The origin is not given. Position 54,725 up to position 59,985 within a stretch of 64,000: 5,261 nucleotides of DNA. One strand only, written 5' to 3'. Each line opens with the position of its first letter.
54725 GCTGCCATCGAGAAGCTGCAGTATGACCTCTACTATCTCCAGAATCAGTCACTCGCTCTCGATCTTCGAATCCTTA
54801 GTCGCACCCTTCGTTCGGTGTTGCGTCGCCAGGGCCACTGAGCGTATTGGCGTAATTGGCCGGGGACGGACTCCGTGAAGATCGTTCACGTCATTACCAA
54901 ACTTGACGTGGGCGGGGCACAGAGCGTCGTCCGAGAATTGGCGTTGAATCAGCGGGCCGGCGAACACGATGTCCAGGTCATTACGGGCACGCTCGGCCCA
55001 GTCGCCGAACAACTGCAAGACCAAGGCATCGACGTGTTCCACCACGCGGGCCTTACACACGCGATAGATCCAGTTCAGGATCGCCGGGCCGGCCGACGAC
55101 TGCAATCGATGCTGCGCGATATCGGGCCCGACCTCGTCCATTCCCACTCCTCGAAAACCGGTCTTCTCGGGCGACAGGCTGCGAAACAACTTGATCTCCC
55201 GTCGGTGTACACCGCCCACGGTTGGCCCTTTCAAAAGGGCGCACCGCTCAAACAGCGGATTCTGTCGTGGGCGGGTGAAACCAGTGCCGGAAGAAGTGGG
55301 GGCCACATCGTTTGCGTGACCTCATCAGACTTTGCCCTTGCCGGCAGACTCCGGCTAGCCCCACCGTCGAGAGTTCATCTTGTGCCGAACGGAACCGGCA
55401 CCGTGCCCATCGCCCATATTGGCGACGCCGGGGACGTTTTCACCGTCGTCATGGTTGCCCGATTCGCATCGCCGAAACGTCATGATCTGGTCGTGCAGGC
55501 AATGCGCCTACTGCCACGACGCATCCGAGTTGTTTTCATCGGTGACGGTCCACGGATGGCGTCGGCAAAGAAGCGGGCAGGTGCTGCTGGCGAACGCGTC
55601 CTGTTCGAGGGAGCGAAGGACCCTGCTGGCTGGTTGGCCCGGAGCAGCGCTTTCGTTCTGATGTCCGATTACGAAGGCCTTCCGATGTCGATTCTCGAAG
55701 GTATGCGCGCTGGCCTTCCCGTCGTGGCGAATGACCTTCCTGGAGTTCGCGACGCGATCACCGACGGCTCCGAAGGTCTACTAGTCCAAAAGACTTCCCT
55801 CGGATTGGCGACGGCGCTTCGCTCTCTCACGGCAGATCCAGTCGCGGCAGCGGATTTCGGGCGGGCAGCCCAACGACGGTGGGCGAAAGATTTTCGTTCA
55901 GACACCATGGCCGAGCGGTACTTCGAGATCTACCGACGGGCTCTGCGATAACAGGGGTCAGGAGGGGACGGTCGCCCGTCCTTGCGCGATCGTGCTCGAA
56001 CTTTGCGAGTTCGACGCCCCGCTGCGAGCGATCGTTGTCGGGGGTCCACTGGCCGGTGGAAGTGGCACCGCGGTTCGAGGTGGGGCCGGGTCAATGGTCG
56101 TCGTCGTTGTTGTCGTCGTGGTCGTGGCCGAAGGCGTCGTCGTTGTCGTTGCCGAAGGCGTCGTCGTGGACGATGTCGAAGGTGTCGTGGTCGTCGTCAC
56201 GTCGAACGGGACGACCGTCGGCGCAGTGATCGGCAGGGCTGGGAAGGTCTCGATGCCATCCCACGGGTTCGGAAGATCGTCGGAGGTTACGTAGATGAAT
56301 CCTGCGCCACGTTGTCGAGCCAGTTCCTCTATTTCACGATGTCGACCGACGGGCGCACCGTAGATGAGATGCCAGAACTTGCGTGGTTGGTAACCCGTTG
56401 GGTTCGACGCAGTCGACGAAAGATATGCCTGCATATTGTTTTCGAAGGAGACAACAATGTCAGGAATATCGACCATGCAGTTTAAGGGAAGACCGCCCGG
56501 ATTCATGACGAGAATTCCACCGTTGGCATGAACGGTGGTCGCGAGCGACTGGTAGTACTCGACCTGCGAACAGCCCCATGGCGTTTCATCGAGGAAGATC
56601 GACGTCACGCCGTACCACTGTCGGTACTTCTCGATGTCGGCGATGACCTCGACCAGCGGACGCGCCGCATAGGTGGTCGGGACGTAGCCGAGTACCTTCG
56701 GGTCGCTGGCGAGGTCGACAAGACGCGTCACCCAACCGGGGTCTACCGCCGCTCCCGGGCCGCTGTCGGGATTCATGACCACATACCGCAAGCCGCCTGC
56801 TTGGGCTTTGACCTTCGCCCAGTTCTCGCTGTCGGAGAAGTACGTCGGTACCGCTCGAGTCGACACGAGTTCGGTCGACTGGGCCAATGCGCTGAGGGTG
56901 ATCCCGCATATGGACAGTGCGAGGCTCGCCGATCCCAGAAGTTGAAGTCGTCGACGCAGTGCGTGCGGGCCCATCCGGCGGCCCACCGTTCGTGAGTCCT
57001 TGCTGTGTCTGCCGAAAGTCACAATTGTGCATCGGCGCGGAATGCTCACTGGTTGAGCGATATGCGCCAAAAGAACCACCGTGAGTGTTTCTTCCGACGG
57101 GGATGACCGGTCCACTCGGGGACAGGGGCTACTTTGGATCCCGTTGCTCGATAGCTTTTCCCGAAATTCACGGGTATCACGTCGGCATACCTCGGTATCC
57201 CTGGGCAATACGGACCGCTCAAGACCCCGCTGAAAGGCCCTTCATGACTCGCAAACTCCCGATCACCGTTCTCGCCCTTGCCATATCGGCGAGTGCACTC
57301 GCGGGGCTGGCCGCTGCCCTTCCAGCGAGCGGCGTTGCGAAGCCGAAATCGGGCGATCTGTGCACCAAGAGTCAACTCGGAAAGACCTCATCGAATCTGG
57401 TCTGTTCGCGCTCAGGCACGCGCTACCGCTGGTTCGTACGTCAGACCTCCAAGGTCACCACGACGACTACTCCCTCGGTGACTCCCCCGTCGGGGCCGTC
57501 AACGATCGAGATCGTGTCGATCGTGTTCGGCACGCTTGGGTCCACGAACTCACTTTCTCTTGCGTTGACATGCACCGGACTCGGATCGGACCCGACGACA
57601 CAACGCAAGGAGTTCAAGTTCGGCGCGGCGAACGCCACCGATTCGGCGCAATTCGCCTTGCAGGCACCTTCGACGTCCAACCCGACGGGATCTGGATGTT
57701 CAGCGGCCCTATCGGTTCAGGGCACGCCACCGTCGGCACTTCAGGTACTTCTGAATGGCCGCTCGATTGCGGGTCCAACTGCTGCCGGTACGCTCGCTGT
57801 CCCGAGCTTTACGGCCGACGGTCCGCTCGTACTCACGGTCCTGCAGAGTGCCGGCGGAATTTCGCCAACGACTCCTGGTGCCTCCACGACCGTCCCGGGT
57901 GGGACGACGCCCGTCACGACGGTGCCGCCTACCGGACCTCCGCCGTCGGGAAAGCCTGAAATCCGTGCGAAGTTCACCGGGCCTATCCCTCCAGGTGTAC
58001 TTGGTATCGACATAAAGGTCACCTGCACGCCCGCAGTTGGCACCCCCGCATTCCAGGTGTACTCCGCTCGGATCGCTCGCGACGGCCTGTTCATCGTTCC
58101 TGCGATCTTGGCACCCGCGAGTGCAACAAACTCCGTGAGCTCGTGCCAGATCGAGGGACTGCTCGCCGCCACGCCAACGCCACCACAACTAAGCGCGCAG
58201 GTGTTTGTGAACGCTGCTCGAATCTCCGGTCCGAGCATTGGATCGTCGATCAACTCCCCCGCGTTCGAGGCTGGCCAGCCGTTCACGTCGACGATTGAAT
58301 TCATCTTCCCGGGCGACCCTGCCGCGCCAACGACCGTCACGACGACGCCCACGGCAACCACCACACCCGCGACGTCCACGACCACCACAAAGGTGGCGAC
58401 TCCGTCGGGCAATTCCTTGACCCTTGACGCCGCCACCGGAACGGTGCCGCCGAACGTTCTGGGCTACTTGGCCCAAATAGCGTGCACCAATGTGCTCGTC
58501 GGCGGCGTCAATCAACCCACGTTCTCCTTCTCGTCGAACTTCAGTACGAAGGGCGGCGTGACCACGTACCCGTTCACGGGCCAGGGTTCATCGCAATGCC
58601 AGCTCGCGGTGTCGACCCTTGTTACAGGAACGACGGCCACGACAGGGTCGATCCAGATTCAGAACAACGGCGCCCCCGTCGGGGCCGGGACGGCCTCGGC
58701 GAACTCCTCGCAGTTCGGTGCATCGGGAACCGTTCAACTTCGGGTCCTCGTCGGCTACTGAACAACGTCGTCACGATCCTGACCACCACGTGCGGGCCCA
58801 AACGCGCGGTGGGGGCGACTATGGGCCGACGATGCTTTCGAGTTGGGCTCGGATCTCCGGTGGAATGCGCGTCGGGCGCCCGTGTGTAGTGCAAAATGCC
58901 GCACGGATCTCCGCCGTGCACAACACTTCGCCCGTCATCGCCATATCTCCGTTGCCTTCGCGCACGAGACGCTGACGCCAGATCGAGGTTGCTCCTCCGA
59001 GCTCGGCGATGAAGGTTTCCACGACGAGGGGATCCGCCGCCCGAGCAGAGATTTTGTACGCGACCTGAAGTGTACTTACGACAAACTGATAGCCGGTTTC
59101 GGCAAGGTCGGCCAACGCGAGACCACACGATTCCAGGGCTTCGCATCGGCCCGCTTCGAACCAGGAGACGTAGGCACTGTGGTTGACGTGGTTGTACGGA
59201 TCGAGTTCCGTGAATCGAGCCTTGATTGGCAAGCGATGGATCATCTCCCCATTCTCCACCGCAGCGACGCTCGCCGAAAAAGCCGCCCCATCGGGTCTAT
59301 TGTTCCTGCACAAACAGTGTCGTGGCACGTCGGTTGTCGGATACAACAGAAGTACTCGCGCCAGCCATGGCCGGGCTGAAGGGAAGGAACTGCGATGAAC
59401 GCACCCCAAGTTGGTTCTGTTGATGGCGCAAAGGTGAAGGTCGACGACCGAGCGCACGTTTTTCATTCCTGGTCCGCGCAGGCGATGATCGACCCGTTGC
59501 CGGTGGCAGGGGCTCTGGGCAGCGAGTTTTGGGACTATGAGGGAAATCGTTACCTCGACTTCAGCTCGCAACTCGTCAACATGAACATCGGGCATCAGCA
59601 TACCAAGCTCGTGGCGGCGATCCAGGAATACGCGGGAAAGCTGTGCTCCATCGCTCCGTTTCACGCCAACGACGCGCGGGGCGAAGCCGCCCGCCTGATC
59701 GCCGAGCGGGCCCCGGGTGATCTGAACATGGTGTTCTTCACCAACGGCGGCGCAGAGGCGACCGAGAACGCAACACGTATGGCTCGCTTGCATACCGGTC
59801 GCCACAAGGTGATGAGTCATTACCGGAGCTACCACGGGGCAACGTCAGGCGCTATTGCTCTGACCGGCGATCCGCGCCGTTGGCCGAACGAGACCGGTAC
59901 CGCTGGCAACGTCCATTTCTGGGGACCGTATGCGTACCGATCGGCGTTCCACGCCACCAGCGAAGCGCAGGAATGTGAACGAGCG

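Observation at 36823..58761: About 20-kb ABC-transporter-dependent glycan assembly locus with capping machinery but no recognisable ligase or acceptor gene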

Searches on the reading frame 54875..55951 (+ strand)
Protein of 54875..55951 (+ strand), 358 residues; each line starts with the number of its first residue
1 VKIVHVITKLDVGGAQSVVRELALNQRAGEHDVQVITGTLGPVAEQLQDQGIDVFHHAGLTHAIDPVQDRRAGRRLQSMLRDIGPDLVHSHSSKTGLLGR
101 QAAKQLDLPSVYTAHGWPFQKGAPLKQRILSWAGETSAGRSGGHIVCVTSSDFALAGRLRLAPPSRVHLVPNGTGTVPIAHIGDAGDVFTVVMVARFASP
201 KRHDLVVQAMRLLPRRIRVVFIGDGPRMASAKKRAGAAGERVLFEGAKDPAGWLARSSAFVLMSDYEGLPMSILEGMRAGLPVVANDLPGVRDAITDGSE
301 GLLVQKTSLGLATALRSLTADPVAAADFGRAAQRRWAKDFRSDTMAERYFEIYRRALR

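Call 4: search_protein_families(library=pfam, proteins=[window:54875-55951:+], max_evalue=0.01)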
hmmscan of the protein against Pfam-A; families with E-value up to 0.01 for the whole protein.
window:54875-55951:+ (358 aa): 7 families
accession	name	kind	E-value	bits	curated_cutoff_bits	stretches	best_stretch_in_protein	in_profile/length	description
PF13692.12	Glyco_trans_1_4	-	7.4e-26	91.5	27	1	190-321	3-142/142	Glycosyl transferases group 1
PF13579.12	Glyco_trans_4_4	-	7e-25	88.7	29.7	1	13-173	1-158/158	Glycosyl transferase 4-like domain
PF00534.26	Glycos_transf_1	-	1.5e-24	86.9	26.4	1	187-334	14-171/172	Glycosyl transferases group 1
PF13439.12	Glyco_transf_4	-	1.7e-22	80.7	28.5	1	12-173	1-165/170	Glycosyltransferase Family 4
PF13477.12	Glyco_trans_4_2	-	1.3e-07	32.3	23.4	1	28-126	22-118/139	Glycosyl transferase 4-like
PF13524.12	Glyco_trans_1_2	-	0.00019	21.9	25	1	255-349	44-142/144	Glycosyl transferase-like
PF20706.3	GT4-conflict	-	0.0089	15.5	26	0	186-300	195-325/385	Family 4 Glycosyltransferase in conflict systems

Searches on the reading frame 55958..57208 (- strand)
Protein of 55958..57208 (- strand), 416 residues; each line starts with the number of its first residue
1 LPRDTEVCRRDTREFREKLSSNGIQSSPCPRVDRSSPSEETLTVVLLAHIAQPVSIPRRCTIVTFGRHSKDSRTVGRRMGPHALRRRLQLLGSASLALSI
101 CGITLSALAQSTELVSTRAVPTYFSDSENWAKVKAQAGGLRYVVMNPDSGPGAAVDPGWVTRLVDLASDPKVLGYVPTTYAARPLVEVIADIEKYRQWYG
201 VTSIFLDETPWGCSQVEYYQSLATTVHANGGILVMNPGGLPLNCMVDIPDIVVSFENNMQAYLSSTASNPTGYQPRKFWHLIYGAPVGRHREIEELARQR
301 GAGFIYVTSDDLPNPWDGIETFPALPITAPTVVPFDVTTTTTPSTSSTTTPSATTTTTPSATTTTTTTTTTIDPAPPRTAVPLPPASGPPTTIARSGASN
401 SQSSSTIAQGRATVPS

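Call 4: search_protein_families(library=pfam, proteins=[window:55958-57208:-], max_evalue=0.01)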
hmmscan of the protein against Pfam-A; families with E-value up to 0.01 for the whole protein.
window:55958-57208:- (416 aa): 1 family
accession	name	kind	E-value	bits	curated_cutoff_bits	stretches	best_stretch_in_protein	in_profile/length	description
PF12138.14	Spherulin4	-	1.3e-34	120.3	30.2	1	120-319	4-228/239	Spherulation-specific family 4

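Call 50: search_solved_structures(query=window:55958-56974:-, max_evalue=1)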
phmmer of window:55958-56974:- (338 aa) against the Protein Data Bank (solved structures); distinct sequences matched with E-value up to 1: 17.
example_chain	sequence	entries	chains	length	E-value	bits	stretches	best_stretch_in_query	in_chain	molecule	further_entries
5c5g_A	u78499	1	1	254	2.3e-10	43.2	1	65-181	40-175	spherulin-4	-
5d6t_A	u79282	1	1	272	2.8e-10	43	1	65-181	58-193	SPHERULIN-4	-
1crz_A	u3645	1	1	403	0.035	16.3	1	11-132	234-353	TOLB PROTEIN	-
2w8b_A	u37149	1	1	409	0.036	16.3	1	11-132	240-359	PROTEIN TOLB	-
2w8b_B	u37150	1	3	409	0.036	16.3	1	11-132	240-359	PROTEIN TOLB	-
2hqs_A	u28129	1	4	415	0.037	16.3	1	11-132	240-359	Protein tolB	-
4jml_A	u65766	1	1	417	0.038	16.2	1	11-132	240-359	Protein TolB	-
7nst_E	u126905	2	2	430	0.04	16.2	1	11-132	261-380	Tol-Pal system protein TolB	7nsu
3iax_A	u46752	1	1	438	0.041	16.1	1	11-132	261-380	Protein tolB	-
1c5k_A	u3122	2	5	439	0.042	16.1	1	11-132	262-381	PROTEIN (TOLB PROTEIN) | PROTEIN TOLB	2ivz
6pnv_A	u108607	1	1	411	0.057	15.6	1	10-132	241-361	Tol-Pal system protein TolB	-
4r40_A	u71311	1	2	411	0.075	15.2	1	7-132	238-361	Protein TolB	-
4pwz_A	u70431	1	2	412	0.076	15.2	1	7-132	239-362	Protein TolB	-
2k2m_A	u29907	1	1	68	0.28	13.4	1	13-68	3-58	Eps8-like protein 1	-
7r81_I1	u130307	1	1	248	0.37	13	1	152-221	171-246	60S ribosomal protein L7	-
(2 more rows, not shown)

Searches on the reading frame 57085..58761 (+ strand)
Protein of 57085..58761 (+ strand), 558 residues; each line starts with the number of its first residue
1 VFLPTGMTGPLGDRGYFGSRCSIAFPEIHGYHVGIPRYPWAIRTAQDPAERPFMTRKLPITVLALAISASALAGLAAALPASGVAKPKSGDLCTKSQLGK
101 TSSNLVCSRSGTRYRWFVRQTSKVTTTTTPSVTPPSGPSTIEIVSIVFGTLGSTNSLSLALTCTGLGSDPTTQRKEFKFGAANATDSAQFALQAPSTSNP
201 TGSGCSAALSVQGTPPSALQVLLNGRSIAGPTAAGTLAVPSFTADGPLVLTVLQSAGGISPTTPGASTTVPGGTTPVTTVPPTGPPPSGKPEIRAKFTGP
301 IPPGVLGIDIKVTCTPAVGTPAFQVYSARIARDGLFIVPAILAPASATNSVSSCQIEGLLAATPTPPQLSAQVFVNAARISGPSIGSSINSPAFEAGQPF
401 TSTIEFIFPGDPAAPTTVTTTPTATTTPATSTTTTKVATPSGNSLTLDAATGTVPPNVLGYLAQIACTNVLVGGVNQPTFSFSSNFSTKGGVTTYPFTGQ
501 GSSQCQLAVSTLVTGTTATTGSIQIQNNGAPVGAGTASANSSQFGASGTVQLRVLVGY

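Call 4: search_protein_families(library=pfam, proteins=[window:57085-58761:+], max_evalue=0.01)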
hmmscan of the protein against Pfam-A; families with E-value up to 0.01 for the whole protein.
window:57085-58761:+ (558 aa): 0 families

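Call 49: search_solved_structures(query=window:57244-58761:+, max_evalue=1)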
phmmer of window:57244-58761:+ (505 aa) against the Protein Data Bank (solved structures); distinct sequences matched with E-value up to 1: 0.

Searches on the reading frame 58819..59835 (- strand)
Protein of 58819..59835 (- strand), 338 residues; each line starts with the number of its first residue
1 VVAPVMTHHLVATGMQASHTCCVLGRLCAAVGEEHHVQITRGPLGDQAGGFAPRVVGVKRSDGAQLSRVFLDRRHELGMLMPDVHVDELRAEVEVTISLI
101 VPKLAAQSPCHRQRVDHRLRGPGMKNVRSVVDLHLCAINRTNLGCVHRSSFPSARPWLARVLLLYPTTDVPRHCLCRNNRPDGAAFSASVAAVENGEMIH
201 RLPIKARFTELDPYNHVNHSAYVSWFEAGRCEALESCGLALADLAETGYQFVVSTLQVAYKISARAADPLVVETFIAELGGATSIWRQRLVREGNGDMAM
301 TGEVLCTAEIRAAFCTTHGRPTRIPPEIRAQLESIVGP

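Call 4: search_protein_families(library=pfam, proteins=[window:58819-59835:-], max_evalue=0.01)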
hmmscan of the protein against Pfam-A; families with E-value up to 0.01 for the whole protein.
window:58819-59835:- (338 aa): 3 families
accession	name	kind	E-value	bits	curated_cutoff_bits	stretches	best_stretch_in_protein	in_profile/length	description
PF13279.12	4HBT_2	-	1.1e-13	52.2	25.5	1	207-332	2-122/122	Thioesterase-like superfamily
PF03061.28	4HBT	-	4e-12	46.7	20.6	1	214-297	1-77/79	Thioesterase superfamily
PF20791.3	Acyl-ACP_TE_C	-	0.0015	19.1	21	1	201-227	9-35/101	Acyl-ACP thioesterase C-terminal domain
